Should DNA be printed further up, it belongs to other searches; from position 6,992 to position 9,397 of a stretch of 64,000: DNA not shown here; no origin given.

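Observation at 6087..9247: Operon next to tRNA-Val encoding a signal-peptide Toprim-domain protein and a secreted EEP nuclease with a shared post-signal motif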

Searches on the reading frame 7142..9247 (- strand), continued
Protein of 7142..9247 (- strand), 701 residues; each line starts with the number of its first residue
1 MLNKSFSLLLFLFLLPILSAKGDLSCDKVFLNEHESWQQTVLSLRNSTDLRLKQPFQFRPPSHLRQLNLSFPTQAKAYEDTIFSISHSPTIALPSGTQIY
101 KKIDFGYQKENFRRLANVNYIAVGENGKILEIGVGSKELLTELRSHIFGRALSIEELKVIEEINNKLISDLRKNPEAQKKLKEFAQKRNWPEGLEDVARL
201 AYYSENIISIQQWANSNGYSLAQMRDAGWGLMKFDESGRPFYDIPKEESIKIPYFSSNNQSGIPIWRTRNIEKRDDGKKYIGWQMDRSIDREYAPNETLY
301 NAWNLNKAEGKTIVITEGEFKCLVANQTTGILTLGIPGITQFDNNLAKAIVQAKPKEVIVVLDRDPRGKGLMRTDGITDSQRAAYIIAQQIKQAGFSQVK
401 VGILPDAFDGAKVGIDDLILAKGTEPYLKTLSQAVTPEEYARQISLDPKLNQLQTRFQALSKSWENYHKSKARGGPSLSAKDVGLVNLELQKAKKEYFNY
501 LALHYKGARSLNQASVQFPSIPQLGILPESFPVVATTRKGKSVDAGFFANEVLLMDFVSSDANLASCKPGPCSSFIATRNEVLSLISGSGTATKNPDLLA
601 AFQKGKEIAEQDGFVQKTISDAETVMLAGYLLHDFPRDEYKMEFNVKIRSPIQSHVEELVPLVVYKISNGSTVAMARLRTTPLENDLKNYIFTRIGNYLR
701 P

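Call 64: fold_search(model_id=the predicted structure, library=viral)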
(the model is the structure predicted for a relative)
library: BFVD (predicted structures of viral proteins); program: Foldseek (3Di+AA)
matches with E <= 10: 299; with E <= 0.001: 60
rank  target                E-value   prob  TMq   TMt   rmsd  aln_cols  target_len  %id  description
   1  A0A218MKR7            7.6e-11  1.00  0.32  0.39  17.6       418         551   16  Putative DNA primase [uncultured virus]
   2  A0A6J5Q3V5            2.3e-10  1.00  0.30  0.23  14.9       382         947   15  Archaeal primase DnaG/twinkle, TOPRIM domain [uncultured Caudovirales phage]
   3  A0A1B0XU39            4.2e-09  1.00  0.25  0.78   4.5       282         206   17  (no name in the UniProt tables at hand)
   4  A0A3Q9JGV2            4.2e-09  1.00  0.28  0.24  20.2       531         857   14  (no name in the UniProt tables at hand)
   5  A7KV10                1.2e-08  1.00  0.29  0.47  21.4       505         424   13  (no name in the UniProt tables at hand)
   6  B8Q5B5                1.3e-08  1.00  0.29  0.37  20.3       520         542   12  (no name in the UniProt tables at hand)
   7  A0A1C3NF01            1.4e-08  1.00  0.21  0.40  12.9       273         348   18  (no name in the UniProt tables at hand)
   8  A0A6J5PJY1            2.9e-08  1.00  0.26  0.26   5.3       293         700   16  Archaeal primase DnaG/twinkle, TOPRIM domain [uncultured Caudovirales phage]
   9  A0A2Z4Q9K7            1.1e-07  1.00  0.25  0.21  27.9       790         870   10  DNA helicase [Microbacterium phage Zeta1847]
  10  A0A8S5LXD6            8.3e-07  1.00  0.21  0.43  21.7       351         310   12  DNA directed DNA polymerase [Myoviridae sp. ctZgq1]
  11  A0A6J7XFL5            1.2e-06  1.00  0.28  0.25  27.5       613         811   13  COG3378 Phage associated DNA primase [uncultured Caudovirales phage]
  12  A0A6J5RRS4            1.8e-06  1.00  0.25  0.55  11.2       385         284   13  Bacterial DnaG primase, TOPRIM domain [uncultured Caudovirales phage]
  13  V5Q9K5                1.9e-06  1.00  0.18  0.42  16.3       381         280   12  DNA primase [Xylella phage Paz]
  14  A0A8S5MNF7            2.2e-06  1.00  0.21  0.42   8.7       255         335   13  TOPRIM primase [Siphoviridae sp. ctxc31]
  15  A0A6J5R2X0            2.8e-06  1.00  0.18  0.21   9.5       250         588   14  Archaeal primase DnaG/twinkle, TOPRIM domain [uncultured Caudovirales phage]
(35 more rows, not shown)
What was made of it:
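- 7733..8677 (-): DnaG-type RNA-polymerase-domain core (about residues 191-505): N-subdomain with motifs IKIPYF / WRTRN / KKYIGW, Toprim, helical hairpin. BFVD hits are all primases (call 64).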

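Call 69: search_protein_families(library=pfam, alignment_id=A1, max_evalue=0.01)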
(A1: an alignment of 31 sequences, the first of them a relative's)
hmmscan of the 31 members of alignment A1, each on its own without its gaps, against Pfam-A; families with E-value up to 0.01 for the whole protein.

A. member 1, P0001 (701 aa): 2 families
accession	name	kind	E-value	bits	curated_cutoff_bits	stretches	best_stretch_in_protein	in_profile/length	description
PF12965.13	DUF3854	-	0.00018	21.9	23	1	310-425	10-129/130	Domain of unknown function (DUF3854)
PF13362.12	Toprim_3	-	0.00098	20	27.2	1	313-423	2-93/95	Toprim domain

B. families by the number of members that match (of 31 scanned): 5 families
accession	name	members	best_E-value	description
PF12965.13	DUF3854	25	4.2e-07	Domain of unknown function (DUF3854)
PF13362.12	Toprim_3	6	0.00098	Toprim domain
PF15600.11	Imm64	1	0.0024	Immunity protein 64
PF01206.22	TusA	1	0.0035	Sulfurtransferase TusA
PF03216.18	Rhabdo_ncap_2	1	0.0059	Rhabdovirus nucleoprotein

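Call 71: find_encoding_contigs(protein=P0005, flank=6000, max_places=1)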
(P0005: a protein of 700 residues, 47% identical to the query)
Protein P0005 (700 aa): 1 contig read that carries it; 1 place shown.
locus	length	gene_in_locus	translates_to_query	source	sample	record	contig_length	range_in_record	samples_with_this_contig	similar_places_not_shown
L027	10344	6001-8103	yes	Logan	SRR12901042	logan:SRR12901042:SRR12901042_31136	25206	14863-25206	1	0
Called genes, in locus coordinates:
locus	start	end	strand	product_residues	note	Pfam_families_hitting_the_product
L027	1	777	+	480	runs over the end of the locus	-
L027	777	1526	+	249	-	-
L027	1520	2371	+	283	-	-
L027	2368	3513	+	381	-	-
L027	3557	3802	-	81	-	PF04226:Transgly_assoc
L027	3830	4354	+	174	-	-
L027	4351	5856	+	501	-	-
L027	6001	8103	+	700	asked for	-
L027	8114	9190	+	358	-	-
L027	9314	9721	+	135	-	-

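Call 72: find_encoding_contigs(protein=P0007, flank=6000, max_places=1)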
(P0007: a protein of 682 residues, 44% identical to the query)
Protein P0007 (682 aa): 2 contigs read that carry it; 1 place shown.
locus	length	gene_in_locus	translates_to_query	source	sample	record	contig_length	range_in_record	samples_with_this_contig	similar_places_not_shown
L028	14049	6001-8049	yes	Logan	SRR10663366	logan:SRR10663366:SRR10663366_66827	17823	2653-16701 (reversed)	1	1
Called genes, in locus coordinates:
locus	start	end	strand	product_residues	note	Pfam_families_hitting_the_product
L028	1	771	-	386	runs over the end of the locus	-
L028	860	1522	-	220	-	PF07866:DUF1653, PF13480:Acetyltransf_6 (weak)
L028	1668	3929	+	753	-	-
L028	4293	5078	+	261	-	-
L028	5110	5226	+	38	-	-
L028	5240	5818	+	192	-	-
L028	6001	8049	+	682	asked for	PF12965:DUF3854 (faint)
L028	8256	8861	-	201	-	PF04536:TPM_phosphatase (weak)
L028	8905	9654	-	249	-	PF04536:TPM_phosphatase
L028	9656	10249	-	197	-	PF04011:LemA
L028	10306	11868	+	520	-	PF00849:PseudoU_synth_2, PF10672:Methyltrans_SAM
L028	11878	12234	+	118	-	PF08274:Zn_Ribbon_YjdM, PF03831:YjdM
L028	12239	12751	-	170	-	PF14819:QueF_N (faint), PF14489:QueF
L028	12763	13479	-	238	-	PF00588:SpoU_methylase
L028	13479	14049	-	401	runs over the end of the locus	PF02771:Acyl-CoA_dh_N, PF02770:Acyl-CoA_dh_M, PF00441:Acyl-CoA_dh_1, PF08028:Acyl-CoA_dh_2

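Call 75: search_protein_families(library=pfam, proteins=[L027:8114-9190:+, L027:4351-5856:+, L027:9314-9721:+, L028:1668-3929:+, L028:4293-5078:+, L028:5240-5818:+], max_evalue=0.1)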
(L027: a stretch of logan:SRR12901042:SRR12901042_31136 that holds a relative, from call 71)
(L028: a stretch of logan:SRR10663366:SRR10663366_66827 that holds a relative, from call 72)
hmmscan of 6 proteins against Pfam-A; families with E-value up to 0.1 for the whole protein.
L027:8114-9190:+ (358 aa): 0 families

L027:4351-5856:+ (501 aa): 1 family
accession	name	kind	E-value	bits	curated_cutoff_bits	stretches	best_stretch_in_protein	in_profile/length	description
PF13365.12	Trypsin_2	-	0.0019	19.4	27.6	1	61-226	1-138/144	Trypsin-like peptidase domain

L027:9314-9721:+ (135 aa): 1 family
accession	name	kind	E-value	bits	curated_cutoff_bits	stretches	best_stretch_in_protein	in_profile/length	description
PF10440.15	WIYLD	-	0.068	13.4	27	0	87-112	19-43/61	Ubiquitin-binding WIYLD domain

L028:1668-3929:+ (753 aa): 1 family
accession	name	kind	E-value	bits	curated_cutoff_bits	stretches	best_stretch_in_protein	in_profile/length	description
PF17482.7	Phage_sheath_1C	-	0.026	15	26.9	0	393-435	3-45/104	Phage tail sheath C-terminal domain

L028:4293-5078:+ (261 aa): 0 families

L028:5240-5818:+ (192 aa): 1 family
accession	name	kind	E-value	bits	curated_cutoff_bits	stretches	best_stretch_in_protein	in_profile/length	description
PF06389.16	Filo_VP24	-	0.0082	16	25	1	107-176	85-154/262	Filovirus membrane-associated protein VP24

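Call 76: find_homologous_proteins(query=L027:8114-9187:+, max_evalue=0.001)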
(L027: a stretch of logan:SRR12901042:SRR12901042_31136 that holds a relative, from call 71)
Query L027:8114-9187:+ (358 aa): 1 proteins with E <= 0.001 among 5795 candidates.
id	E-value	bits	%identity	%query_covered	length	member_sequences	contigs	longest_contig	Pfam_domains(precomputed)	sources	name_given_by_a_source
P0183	1.6e-237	805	100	100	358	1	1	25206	-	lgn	-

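Call 77: search_solved_structures(query=P0183, max_evalue=10)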
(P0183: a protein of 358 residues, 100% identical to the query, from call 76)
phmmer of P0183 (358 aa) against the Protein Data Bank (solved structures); distinct sequences matched with E-value up to 10: 2.
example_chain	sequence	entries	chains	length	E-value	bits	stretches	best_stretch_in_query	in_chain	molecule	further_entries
8z2a_A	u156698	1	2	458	0.45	12.7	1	114-242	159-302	Glutamate dehydrogenase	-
9euf_C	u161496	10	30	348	0.49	12.6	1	123-215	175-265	Baseplate component | ORF62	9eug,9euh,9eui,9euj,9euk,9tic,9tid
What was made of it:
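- Tried and rejected: Homologues of the L027 partner (P0183): none found, and PDB gave noise (calls 76, 77).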

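Call 80: search_protein_families(library=pfam, proteins=[L002:8895-9761:-, L003:2503-3420:+, L003:5702-6472:-, L005:5650-6429:-, L009:12004-12855:-, L006:8953-9678:+, L004:12134-13066:-, L006:12176-13345:+, L006:13527-15275:+], max_evalue=0.1)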
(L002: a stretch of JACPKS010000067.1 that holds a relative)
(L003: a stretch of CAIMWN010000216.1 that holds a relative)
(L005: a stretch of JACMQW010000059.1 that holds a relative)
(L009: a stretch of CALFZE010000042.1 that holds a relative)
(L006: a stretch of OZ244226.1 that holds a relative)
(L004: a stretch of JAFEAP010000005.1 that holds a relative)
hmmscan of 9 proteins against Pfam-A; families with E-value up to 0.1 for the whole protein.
L002:8895-9761:- (288 aa): 2 families
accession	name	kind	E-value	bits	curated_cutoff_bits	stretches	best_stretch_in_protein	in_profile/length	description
PF24615.2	Spectrin_Anc-1_2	-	0.019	15.6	28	1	90-169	9-88/105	Nuclear anchorage protein 1, spectrin repeat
PF08378.17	NERD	-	0.025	15.5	22.1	1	203-252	29-77/111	Nuclease-related domain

L003:2503-3420:+ (305 aa): 0 families

L003:5702-6472:- (256 aa): 6 families
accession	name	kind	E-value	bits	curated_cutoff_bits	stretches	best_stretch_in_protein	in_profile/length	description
PF13847.12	Methyltransf_31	-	1.5e-06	28.4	27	1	82-218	3-119/145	Methyltransferase domain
PF13489.12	Methyltransf_23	-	2.4e-05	24.5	27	1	78-218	16-124/164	Methyltransferase domain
PF05175.20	MTS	-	0.00083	19.5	23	0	74-100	23-49/170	Methyltransferase small domain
PF13649.12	Methyltransf_25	-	0.0021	19.1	27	0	86-205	1-97/97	Methyltransferase domain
PF01739.24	CheR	-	0.0069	16.3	27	0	169-226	133-188/195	CheR methyltransferase, SAM binding domain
PF08242.18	Methyltransf_12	-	0.058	14.6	30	0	87-207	1-98/98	Methyltransferase domain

L005:5650-6429:- (260 aa): 14 families
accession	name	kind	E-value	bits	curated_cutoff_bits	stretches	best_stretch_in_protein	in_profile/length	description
PF13649.12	Methyltransf_25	-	4.5e-16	59.7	27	1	59-149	2-97/97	Methyltransferase domain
PF08241.18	Methyltransf_11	-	7.8e-15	55.7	21.2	1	59-153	1-95/95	Methyltransferase domain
PF13847.12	Methyltransf_31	-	1.6e-13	51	27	1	53-168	2-120/145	Methyltransferase domain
PF13489.12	Methyltransf_23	-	6.2e-13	49.2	27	1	37-233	7-163/164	Methyltransferase domain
PF08242.18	Methyltransf_12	-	1.8e-09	38.7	30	1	59-151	1-98/98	Methyltransferase domain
PF02353.26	CMAS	-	1.8e-07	31.2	27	1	43-157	51-168/273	Mycolic acid cyclopropane synthetase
PF01209.24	Ubie_methyltran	-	2.5e-07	30.7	20.1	1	35-154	31-152/233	ubiE/COQ5 methyltransferase family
PF01135.25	PCMT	-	0.00019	21.7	20.3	1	27-95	53-117/210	Protein-L-isoaspartate(D-aspartate) O-methyltransferase (PCMT)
PF05219.18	DREV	-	0.00022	20.9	26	1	54-190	94-223/265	DREV methyltransferase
PF03848.20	TehB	-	0.0044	16.9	20.4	1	49-93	25-69/193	Tellurite resistance protein TehB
PF07021.18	MetW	-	0.0045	17.1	21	1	48-96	7-56/193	Methionine biosynthesis protein MetW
PF05401.17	NodS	-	0.02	15.2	24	1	29-151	20-142/201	Nodulation protein S (NodS)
PF01739.24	CheR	-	0.023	14.6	27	0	100-153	122-173/195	CheR methyltransferase, SAM binding domain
PF05724.17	TPMT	-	0.041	14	26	1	38-94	22-79/218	Thiopurine S-methyltransferase (TPMT)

L009:12004-12855:- (284 aa): 0 families

L006:8953-9678:+ (241 aa): 0 families

L004:12134-13066:- (310 aa): 1 family
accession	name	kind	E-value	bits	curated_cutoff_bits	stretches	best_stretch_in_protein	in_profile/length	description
PF01607.29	CBM_14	-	1.3e-06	28.8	22.1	1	236-251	30-45/53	Chitin binding Peritrophin-A domain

L006:12176-13345:+ (390 aa): 1 family
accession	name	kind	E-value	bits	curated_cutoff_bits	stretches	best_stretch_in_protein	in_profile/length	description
PF15927.10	Casc1_N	-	0.017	15.3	28.2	0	289-345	120-178/201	Cancer susceptibility candidate 1 N-terminus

L006:13527-15275:+ (582 aa): 0 families
